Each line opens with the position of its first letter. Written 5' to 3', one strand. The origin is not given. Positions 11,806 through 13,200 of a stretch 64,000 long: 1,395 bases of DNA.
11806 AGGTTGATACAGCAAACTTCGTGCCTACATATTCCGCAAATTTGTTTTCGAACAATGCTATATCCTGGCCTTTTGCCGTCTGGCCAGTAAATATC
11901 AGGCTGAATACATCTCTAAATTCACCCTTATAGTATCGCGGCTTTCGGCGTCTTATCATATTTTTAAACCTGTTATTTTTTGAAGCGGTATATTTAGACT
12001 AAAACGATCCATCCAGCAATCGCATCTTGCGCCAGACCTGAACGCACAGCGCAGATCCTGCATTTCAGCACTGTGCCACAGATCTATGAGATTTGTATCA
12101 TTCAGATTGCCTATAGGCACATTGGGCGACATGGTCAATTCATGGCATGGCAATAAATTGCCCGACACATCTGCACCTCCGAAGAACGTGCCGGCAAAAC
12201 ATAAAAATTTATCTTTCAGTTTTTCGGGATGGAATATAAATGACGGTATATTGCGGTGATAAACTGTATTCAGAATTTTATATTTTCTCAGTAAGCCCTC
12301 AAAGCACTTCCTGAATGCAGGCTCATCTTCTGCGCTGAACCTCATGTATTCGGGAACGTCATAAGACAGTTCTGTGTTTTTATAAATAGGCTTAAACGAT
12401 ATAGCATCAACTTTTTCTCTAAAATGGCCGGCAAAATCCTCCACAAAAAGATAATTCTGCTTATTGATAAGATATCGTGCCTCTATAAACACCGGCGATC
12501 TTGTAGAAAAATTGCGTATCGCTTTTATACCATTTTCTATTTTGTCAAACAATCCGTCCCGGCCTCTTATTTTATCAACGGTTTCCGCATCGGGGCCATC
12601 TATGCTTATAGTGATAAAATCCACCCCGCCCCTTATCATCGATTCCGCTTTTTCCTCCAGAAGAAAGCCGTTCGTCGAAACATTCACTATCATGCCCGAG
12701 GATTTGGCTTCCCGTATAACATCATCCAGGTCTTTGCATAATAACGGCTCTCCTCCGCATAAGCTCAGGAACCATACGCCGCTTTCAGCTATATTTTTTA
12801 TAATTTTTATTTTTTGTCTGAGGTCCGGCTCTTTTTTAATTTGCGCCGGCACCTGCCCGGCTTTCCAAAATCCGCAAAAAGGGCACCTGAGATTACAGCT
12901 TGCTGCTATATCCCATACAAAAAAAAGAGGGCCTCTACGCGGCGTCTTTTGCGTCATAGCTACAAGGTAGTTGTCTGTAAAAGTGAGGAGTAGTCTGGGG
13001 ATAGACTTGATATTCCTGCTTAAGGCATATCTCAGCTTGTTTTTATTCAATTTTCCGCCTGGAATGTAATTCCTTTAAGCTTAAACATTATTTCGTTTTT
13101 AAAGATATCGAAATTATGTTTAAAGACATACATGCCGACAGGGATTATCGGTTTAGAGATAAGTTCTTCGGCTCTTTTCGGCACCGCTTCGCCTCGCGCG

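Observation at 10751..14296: Radical-SAM/SPASM-like enzyme + DegT aminotransferase + dedicated Isf and flavodoxin-like reductants: candidate O2-independent keto/amino-sugar forming module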

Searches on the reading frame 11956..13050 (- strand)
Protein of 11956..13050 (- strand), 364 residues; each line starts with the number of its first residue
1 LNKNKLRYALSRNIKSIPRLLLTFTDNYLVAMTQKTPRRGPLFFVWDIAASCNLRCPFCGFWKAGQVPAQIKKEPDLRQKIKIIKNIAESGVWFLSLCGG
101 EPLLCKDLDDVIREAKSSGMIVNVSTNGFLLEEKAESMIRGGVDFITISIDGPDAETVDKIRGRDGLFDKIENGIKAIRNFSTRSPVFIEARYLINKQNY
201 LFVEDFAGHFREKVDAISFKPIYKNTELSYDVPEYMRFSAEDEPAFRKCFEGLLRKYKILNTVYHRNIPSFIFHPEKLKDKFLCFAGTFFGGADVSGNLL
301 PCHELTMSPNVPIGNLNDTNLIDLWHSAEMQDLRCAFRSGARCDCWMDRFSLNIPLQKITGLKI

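Call 3: search_protein_families(library=pfam, proteins=[window:11956-13050:-], max_evalue=0.01)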
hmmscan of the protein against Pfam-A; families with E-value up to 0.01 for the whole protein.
window:11956-13050:- (364 aa): 3 families
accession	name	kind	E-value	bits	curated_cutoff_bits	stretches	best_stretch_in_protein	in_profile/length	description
PF04055.27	Radical_SAM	-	1.4e-23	84.3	29.5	1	51-181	6-139/166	Radical SAM superfamily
PF13186.11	SPASM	-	2.3e-06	28.2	21.5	1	294-345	11-66/67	Iron-sulfur cluster-binding domain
PF13353.11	Fer4_12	-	5.1e-05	24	22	1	49-153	12-116/137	4Fe-4S single cluster domain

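Call 4: search_protein_families(library=ncbifam, proteins=[window:11956-13050:-], max_evalue=0.01)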
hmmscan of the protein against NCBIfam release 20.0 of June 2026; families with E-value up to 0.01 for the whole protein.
window:11956-13050:- (364 aa): 72 families (the best 25 are shown)
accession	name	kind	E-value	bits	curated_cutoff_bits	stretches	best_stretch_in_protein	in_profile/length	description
TIGR03961.1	rSAM_PTO1314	hypoth_equivalog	4.6e-24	85.3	306.05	1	31-181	12-154/332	PTO1314 family radical SAM protein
NF045574.1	sacti_mat_StsB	exception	2.1e-23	82.9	625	1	19-232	72-276/466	StsB family radical SAM/SPASM domain sactipeptide maturase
TIGR04545.1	rSAM_ahbD_hemeb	equivalog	2.2e-23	83.3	500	1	45-180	3-136/339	heme b synthase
TIGR04054.1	rSAM_NirJ1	equivalog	2.4e-23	82.4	650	1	36-219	31-207/387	putative heme d1 biosynthesis radical SAM protein NirJ1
TIGR04347.1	pseudo_SAM_Halo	equivalog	1.4e-22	80.5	525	1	37-200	34-189/390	TIGR04347 family pseudo-SAM/SPASM protein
TIGR04317.1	W_rSAM_matur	equivalog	9.5e-22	77.6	380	1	47-338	9-303/349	tungsten cofactor oxidoreductase radical SAM maturase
TIGR02109.1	PQQ_syn_pqqE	equivalog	5.4e-21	74.9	381.35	1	41-179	6-142/358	pyrroloquinoline quinone biosynthesis protein PqqE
TIGR04051.1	rSAM_NirJ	equivalog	7e-21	74.6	515.45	1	44-183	4-140/354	heme d1 biosynthesis radical SAM protein NirJ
TIGR04546.1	rSAM_ahbC_deAc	equivalog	1e-20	73.9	650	1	43-200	40-190/390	12,18-didecarboxysiroheme deacetylase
TIGR02666.1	moaA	equivalog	1.6e-20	73.3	284.05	1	50-183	18-155/336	GTP 3',8-cyclase MoaA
TIGR02668.1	moaA_archaeal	equivalog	2.2e-20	72.8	325.25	1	48-182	16-147/303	GTP 3',8-cyclase MoaA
NF038283.1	viperin_w_prok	equivalog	2.6e-20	72.8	180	1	46-164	6-127/281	viperin family antiviral radical SAM protein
TIGR04055.1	rSAM_NirJ2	equivalog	3.1e-20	72.9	500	1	45-341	3-290/326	putative heme d1 biosynthesis radical SAM protein NirJ2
NF047865.1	rSAM_PapB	equivalog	2e-19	70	340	1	48-319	9-282/330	PapB family radical SAM/SPASM ranthipeptide maturase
TIGR04053.2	TIGR04053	equivalog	9.7e-19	67.8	395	1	40-182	6-149/366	TIGR04053 family radical SAM/SPASM domain-containing protein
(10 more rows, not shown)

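Call 9: search_solved_structures(query=window:11956-13050:-, max_evalue=0.001)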
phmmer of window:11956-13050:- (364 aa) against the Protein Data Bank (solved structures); distinct sequences matched with E-value up to 0.001: 17.
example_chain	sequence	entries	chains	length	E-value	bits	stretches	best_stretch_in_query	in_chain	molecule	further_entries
7vob_C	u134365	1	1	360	1.7e-13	53.9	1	48-201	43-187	Cytosylglucuronate decarboxylase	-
7voc_C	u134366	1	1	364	1.8e-13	53.8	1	48-201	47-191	Cytosylglucuronate decarboxylase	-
6efn_A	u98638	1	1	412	3.5e-13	52.9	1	45-200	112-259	Sporulation killing factor maturation protein SkfB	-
8wm2_A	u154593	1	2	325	6.1e-10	42.2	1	38-158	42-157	Fe-S radical SAM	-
6c8v_A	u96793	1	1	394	1.7e-08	37.4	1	41-164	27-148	Coenzyme PQQ synthesis protein E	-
2fb2_A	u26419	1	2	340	1.6e-07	34.2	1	48-165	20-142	Molybdenum cofactor biosynthesis protein A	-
1tv7_A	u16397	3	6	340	2.1e-07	33.9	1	48-165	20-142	Molybdenum cofactor biosynthesis protein A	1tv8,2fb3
4m7t_A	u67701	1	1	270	7.8e-06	28.7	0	275-345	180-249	BtrN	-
4m7s_A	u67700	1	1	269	9.6e-06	28.4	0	275-345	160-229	BtrN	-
7bi7_A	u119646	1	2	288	6.1e-05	25.8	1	48-184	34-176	FeMo cofactor biosynthesis protein NifB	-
7jmb_A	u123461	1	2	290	6.2e-05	25.7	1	48-184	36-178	Nitrogenase iron-molybdenum cofactor biosynthesis protein NifB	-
7jma_A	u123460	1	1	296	6.5e-05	25.7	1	48-184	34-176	Nitrogenase iron-molybdenum cofactor biosynthesis protein NifB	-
7tol_A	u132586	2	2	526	9.5e-05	25.1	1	47-167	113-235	glycerol dibiphytanyl glycerol tetraether - macrocyclic archaeol synthase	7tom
7n7i_A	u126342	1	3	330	0.00014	24.6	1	41-209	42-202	Viperin-like enzyme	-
6b4c_A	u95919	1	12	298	0.00015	24.5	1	42-209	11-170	Viperin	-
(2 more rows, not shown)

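Call 11: find_homologous_proteins(query=window:11956-13050:-)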
Query window:11956-13050:- (364 aa): 37 proteins with E <= 0.001 among 1394 candidates.
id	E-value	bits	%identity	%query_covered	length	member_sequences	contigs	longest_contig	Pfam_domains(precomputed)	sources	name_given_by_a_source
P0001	2.5e-250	848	100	100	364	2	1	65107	PF13186.12,PF04055.28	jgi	-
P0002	1.8e-176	605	73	100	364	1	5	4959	PF13186.12,PF04055.28,PF13353.12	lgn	-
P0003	5.9e-151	521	63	99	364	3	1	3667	PF04055.28,PF13353.12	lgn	-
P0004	1.3e-147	510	60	99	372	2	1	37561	PF13186.12,PF04055.28,PF13353.12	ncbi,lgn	-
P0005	2.0e-140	486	62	93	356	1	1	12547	PF13186.12,PF04055.28,PF13353.12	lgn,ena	-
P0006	3.6e-128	446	52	100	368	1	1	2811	PF04055.28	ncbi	-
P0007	1.5e-127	444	55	99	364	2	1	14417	PF04055.28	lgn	-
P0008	3.7e-114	400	51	96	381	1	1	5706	PF13186.12,PF04055.28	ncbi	-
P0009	3.9e-112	393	50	96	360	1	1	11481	PF13186.12,PF04055.28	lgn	-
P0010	1.5e-110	388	51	98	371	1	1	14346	PF13186.12,PF04055.28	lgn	-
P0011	1.1e-108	382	48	98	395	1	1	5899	PF13186.12,PF04055.28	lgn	-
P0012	9.1e-107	376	48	96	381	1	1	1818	PF13186.12,PF04055.28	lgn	-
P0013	1.6e-105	372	49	91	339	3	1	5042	PF13186.12,PF04055.28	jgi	-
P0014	8.0e-103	363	47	96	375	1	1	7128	PF13186.12,PF04055.28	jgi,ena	-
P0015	2.9e-101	358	46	96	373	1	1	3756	PF13186.12,PF04055.28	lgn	-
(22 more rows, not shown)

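Call 13: find_related_loci(query=A1, collection=genome_contigs, flank=10000)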
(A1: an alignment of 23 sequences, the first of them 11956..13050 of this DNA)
Query A1 (364 aa) in genome_contigs; peptide patterns used: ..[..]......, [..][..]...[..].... (x = any residue, [..] = any of these).
66 stretches matched a pattern; 44 encode a relative of the query (tblastn E <= 1e-3); 43 distinct loci.
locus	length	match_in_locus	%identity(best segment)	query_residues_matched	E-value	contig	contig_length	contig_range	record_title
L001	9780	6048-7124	64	1-359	5e-157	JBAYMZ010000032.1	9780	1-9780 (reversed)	MAG: Candidatus Omnitrophota bacterium isolate SO_2016_LW1_52 scaffold08860_LW64-88_2016, whole genome shotgun sequence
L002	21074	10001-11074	42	1-359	4e-104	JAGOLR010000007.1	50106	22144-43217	MAG: Candidatus Omnitrophota bacterium isolate Go_SlDig_bin_236 Go_SlDig_1762_length_50106_cov_5.389624, whole genome sh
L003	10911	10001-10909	53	14-315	1e-103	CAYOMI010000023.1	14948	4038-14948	MAG TPA_asm: uncultured Planctomycetales bacterium isolate SRP098346_co1_93 genome assembly, contig: NODE_4429_length_14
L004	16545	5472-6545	47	2-358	5e-103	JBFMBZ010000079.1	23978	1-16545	MAG: Candidatus Omnitrophota bacterium isolate MAG177 MAG177_79, whole genome shotgun sequence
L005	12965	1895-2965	46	1-358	4e-100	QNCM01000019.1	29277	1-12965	MAG: Candidatus Makaraimicrobium thalassicum isolate B134_G9 B134_Guay9_scaffold_00553, whole genome shotgun sequence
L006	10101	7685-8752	40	1-361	5e-90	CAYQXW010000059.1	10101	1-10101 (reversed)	MAG TPA_asm: uncultured Planctomycetales bacterium isolate SRP220891_co4_133 genome assembly, contig: NODE_11761_length_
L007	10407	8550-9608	41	1-359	8e-88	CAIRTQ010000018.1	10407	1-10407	MAG: uncultured Elusimicrobia bacterium isolate MJ-2014_bin-0981 genome assembly, contig: bin-0981:018/158, whole genome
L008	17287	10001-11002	40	19-361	9e-78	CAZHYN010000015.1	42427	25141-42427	MAG TPA_asm: uncultured Planctomycetia bacterium isolate binchicken_co80_176 genome assembly, contig: NODE_114_length_42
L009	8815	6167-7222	38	1-359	5e-77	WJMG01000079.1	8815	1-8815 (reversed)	MAG: Candidatus Omnitrophota bacterium isolate Bin_214 k141_4216156, whole genome shotgun sequence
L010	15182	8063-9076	40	19-361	4e-76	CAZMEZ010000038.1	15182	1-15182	MAG TPA_asm: uncultured Planctomycetia bacterium isolate SRP141376_co1_78 genome assembly, contig: NODE_7805_length_1518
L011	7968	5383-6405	36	15-362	3e-75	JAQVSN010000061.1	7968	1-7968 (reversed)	MAG: Candidatus Omnitrophota bacterium isolate STF1_275 NODE_31624_length_7968_cov_5.165795_Sandtown_F1, whole genome sh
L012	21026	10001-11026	36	15-359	3e-74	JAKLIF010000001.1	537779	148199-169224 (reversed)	MAG: Elusimicrobia bacterium isolate RA.bin80 RA.bin80_1, whole genome shotgun sequence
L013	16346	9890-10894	37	19-359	4e-70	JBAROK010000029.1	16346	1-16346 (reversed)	MAG: Candidatus Omnitrophota bacterium isolate MFD13429_ilm_asm_bin15 k127_29914, whole genome shotgun sequence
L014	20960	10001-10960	33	3-339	3e-48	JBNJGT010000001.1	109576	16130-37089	MAG: Nanobdellota archaeon isolate Y22_30dBSe2.bin.114 NODE_19_length_109576_cov_35.111137, whole genome shotgun sequenc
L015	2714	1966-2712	37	14-269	8e-46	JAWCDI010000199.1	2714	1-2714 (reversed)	MAG: Candidatus Aenigmatarchaeota archaeon isolate JZ-1_201912_bins_45 JZ-1_201912_bins_45_scaffold_202, whole genome sh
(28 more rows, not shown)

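Call 15: find_encoding_contigs(protein=P0001, flank=10000, max_places=2)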
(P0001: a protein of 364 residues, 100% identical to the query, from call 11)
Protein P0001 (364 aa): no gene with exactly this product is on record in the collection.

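Call 16: find_encoding_contigs(protein=P0004, flank=10000, max_places=2)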
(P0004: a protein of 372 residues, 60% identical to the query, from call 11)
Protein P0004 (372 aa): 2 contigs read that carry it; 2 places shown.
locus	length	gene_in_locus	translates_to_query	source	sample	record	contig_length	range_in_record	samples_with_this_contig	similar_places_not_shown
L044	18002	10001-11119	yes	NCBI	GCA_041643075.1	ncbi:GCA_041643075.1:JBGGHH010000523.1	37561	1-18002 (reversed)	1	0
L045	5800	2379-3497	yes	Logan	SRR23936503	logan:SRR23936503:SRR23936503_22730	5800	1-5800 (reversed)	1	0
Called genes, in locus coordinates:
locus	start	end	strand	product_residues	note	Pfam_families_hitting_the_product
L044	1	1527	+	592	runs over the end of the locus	PF00239:Resolvase, PF07508:Recombinase, PF13408:Zn_ribbon_recom (weak)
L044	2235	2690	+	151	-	PF14907:NTP_transf_5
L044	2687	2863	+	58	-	-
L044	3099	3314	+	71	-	-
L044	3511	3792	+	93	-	PF04365:BrnT_toxin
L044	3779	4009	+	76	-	PF14384:BrnA_antitoxin (weak)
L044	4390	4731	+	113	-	-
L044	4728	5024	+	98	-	-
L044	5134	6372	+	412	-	PF01041:DegT_DnrJ_EryC1, PF00155:Aminotran_1_2 (weak), PF01053:Cys_Met_Meta_PP (weak)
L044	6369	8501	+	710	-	PF12895:ANAPC3, PF13432:TPR_16, PF13414:TPR_11, PF13424:TPR_12, PF13432:TPR_16, PF00515:TPR_1, PF12895:ANAPC3, PF13414:TPR_11, +55 more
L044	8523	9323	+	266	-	PF00535:Glycos_transf_2, PF10111:Glyco_tranf_2_2 (weak), PF13641:Glyco_tranf_2_3 (weak)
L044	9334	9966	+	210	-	PF01553:Acyltransferase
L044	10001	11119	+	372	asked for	PF04055:Radical_SAM, PF13353:Fer4_12 (weak), PF13186:SPASM (weak)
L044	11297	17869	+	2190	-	PF00113:Enolase_C, PF03952:Enolase_N (faint)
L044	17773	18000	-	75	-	?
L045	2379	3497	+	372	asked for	PF04055:Radical_SAM, PF13353:Fer4_12 (weak), PF13186:SPASM (weak)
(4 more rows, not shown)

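Call 19: search_protein_families(library=pfam, proteins=[L001:4625-6046:+, L010:11509-12735:+, L004:7764-8996:+, L005:5534-6562:+, L007:5820-7583:+, L044:8523-9323:+, L007:7630-8553:+, L008:12242-14521:+, L006:2940-4571:+], max_evalue=0.01)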
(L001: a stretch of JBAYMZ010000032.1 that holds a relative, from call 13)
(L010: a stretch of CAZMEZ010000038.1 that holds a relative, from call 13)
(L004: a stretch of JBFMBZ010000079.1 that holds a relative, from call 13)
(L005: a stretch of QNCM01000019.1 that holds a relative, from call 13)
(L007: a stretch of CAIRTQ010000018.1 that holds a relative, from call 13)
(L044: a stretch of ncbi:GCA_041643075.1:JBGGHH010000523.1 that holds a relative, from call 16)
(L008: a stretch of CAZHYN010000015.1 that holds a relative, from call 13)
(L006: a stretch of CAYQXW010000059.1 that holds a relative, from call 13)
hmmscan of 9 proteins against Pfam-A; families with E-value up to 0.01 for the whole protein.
L001:4625-6046:+ (473 aa): 2 families
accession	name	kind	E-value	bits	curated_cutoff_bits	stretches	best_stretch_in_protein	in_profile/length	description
PF02310.24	B12-binding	-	2.1e-18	66.7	32.1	1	17-128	13-120/121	B12 binding domain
PF04055.27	Radical_SAM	-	3.4e-18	66.8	29.5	1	198-359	2-165/166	Radical SAM superfamily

L010:11509-12735:+ (408 aa): 0 families

L004:7764-8996:+ (410 aa): 1 family
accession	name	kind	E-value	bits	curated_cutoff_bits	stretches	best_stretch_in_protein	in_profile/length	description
PF03062.24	MBOAT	-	3.5e-17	63.1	27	1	70-394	27-333/337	MBOAT, membrane-bound O-acyltransferase family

L005:5534-6562:+ (342 aa): 2 families
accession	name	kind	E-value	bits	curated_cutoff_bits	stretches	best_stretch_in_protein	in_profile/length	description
PF13472.12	Lipase_GDSL_2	-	1.6e-09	39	32.9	1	116-326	1-176/178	GDSL-like Lipase/Acylhydrolase family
PF00657.28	Lipase_GDSL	-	0.0053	17.4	23.6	0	114-204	1-94/208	GDSL-like Lipase/Acylhydrolase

L007:5820-7583:+ (587 aa): 2 families
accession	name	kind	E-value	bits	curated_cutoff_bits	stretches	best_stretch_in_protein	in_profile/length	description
PF13231.12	PMT_2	-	5.9e-07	30.3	26.1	1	98-232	9-141/160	Dolichyl-phosphate-mannose-protein mannosyltransferase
PF02366.24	PMT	-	0.0017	18.4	22.7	1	106-230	79-205/245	Dolichyl-phosphate-mannose-protein mannosyltransferase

L044:8523-9323:+ (266 aa): 5 families
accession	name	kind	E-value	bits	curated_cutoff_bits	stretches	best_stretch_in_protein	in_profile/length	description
PF00535.33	Glycos_transf_2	-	2.6e-32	112.5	23.3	1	6-175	1-165/168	Glycosyl transferase family 2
PF10111.15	Glyco_tranf_2_2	-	3.3e-06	27.2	27.3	1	6-109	1-104/276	Glycosyltransferase like family 2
PF13641.12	Glyco_tranf_2_3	-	6.3e-05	23.5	27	1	3-127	2-127/230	Glycosyltransferase like family 2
PF12804.13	NTP_transf_3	-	0.0059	17.2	27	1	21-124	26-124/160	MobA-like NTP transferase domain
PF13506.12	Glyco_transf_21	-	0.0081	16.1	21.7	0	77-118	21-62/174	Glycosyl transferase family 21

L007:7630-8553:+ (307 aa): 1 family
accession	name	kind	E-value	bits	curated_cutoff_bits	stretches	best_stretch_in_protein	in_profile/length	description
PF03781.23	FGE-sulfatase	-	6.1e-52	177.2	23.3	1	47-292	4-255/255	Sulfatase-modifying factor enzyme 1-like domain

L008:12242-14521:+ (759 aa): 1 family
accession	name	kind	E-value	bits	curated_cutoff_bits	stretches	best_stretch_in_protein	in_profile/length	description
PF09586.16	YfhO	-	8.8e-14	51.3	28.5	2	686-738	784-835/835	Bacterial membrane protein YfhO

L006:2940-4571:+ (543 aa): 0 families

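Call 24: search_solved_structures(query=A1, max_evalue=0.01, show_alignments=3)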
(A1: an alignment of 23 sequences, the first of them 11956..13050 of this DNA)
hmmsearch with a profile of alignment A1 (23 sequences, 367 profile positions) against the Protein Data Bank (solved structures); distinct sequences matched with E-value up to 0.01: 33.
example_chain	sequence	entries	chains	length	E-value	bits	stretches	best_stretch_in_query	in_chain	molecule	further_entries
6efn_A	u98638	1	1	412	5e-21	78.3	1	41-209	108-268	Sporulation killing factor maturation protein SkfB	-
7vob_C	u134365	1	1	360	9.3e-20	74.2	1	50-179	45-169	Cytosylglucuronate decarboxylase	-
7voc_C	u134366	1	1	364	9.5e-20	74.1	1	50-179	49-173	Cytosylglucuronate decarboxylase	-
2fb2_A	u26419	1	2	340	2.3e-17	66.3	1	47-222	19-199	Molybdenum cofactor biosynthesis protein A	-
5wgg_A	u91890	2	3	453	2.9e-17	66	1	46-350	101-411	Radical SAM domain protein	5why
1tv7_A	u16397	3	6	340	3.1e-17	65.9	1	47-221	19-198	Molybdenum cofactor biosynthesis protein A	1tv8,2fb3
8wm2_A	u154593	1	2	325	3.5e-14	55.8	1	47-153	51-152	Fe-S radical SAM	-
4m7t_A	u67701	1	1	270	9.4e-14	54.4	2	276-357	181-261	BtrN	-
4m7s_A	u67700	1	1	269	9.6e-14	54.4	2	276-357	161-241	BtrN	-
7n7i_A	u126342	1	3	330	2e-13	53.3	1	20-200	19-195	Viperin-like enzyme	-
7jmb_A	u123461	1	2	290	6.1e-13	51.7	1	47-199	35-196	Nitrogenase iron-molybdenum cofactor biosynthesis protein NifB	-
7bi7_A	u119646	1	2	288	6.1e-13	51.7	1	47-199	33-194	FeMo cofactor biosynthesis protein NifB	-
7jma_A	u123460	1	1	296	6.6e-13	51.6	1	47-199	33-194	Nitrogenase iron-molybdenum cofactor biosynthesis protein NifB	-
5vsl_A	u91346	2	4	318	1.5e-12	50.4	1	36-208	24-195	Radical S-adenosyl methionine domain-containing protein 2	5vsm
6q2p_A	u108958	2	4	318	1.5e-12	50.4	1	36-208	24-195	Radical S-adenosyl methionine domain-containing protein 2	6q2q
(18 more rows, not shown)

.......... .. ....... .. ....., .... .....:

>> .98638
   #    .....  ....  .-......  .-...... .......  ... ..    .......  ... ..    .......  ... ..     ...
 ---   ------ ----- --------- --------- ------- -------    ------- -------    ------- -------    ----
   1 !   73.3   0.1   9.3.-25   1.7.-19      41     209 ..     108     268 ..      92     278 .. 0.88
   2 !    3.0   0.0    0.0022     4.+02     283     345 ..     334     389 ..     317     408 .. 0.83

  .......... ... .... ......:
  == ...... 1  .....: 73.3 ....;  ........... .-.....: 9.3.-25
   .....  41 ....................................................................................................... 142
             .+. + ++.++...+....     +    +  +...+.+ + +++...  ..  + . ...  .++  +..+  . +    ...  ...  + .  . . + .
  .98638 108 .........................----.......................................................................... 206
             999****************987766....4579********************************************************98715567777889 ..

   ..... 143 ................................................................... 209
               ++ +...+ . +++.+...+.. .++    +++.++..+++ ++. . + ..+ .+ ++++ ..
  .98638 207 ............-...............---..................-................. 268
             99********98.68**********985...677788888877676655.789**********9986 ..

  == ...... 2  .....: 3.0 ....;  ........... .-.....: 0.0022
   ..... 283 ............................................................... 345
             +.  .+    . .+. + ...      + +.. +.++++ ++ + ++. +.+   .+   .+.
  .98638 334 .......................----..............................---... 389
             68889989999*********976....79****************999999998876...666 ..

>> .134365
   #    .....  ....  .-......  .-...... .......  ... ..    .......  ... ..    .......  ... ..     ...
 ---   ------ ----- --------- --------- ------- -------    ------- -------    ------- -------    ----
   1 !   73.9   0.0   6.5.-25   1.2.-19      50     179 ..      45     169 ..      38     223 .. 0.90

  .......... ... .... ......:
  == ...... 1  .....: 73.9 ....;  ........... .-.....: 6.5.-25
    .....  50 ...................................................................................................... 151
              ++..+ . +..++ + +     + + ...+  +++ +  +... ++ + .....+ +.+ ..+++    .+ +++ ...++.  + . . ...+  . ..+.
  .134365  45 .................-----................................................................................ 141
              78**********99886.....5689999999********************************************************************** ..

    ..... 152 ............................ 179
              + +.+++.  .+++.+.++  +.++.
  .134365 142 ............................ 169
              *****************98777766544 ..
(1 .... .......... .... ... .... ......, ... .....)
